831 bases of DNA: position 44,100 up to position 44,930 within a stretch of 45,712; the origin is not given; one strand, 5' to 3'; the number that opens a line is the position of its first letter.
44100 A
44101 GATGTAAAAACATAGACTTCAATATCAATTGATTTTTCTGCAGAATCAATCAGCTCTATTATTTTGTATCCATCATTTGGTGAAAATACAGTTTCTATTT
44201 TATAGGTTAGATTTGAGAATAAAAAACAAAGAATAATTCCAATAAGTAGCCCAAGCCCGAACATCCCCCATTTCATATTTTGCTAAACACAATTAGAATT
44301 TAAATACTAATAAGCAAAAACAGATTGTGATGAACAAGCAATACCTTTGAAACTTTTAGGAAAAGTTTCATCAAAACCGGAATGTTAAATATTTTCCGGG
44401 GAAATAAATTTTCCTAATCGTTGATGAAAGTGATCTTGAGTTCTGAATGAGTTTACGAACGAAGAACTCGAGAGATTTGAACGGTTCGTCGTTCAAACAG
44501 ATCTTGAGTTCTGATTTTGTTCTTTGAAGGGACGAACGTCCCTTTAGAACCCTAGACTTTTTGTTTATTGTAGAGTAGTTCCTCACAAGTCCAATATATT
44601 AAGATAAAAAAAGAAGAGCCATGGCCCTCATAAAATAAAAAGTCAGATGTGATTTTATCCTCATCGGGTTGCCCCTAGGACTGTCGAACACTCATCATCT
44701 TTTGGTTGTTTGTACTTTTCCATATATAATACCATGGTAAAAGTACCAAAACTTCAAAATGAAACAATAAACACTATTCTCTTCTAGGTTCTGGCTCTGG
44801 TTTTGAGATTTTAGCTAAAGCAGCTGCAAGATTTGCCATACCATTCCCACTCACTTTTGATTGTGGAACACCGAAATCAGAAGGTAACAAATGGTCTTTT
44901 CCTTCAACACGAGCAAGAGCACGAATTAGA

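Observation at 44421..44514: Atypical C/D guide predicted to methylate the wobble C34 of tRNA-Leu(CAA), with a self-sequestered twin guide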

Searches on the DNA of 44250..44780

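Call 70: search_rna_families(source=window, start=44250, end=44780, threshold=evalue, max_evalue=10)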
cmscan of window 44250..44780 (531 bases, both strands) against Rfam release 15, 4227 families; matches with E-value up to 10: 11.
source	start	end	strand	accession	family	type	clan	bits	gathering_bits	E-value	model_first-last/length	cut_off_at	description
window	44632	44669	-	RF01300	snoU49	Gene; snRNA; snoRNA; CD-box;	CL00062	19.8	35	0.23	1-65/65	no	Small nucleolar RNA U49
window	44581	44671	-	RF01505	Afu_264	Gene; snRNA; snoRNA; CD-box;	-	17.6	40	0.61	1-103/103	no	A. fumigatus snoRNA Afu_264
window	44491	44529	+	RF01334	CRISPR-DR21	Gene; CRISPR;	-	17.3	48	3.8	1-37/37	no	CRISPR RNA direct repeat element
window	44347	44370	-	RF03485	mir-4000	Gene; miRNA;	-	16.2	58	2.3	1-54/54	no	mir-4000 microRNA precursor family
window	44278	44319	+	RF02818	V_AS5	Gene; antisense;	-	15.6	96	2.2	1-129/129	no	Vibrio RNA AS5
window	44641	44702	-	RF01123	sR35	Gene; snRNA; snoRNA; CD-box;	-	14.1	60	0.57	1-57/57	no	Small nucleolar RNA sR35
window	44452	44599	+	RF02411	snoR138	Gene; snRNA; snoRNA; HACA-box;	-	13.8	44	5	1-154/154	no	Small nucleolar RNA snoR138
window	44566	44707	-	RF01258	snR10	Gene; snRNA; snoRNA; HACA-box;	CL00031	13.3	70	1.4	1-245/245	no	Small nucleolar RNA snR10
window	44642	44702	-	RF01150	sR11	Gene; snRNA; snoRNA; CD-box;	-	13.2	39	7.1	1-57/57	no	Small nucleolar RNA sR11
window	44518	44647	+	RF02777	OppA_thermometer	Cis-reg; thermoregulator;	-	11.7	290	0.99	1-304/304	no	OppA 5' UTR thermometer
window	44351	44396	+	RF02777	OppA_thermometer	Cis-reg; thermoregulator;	-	9.3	290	4.9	1-304/304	no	OppA 5' UTR thermometer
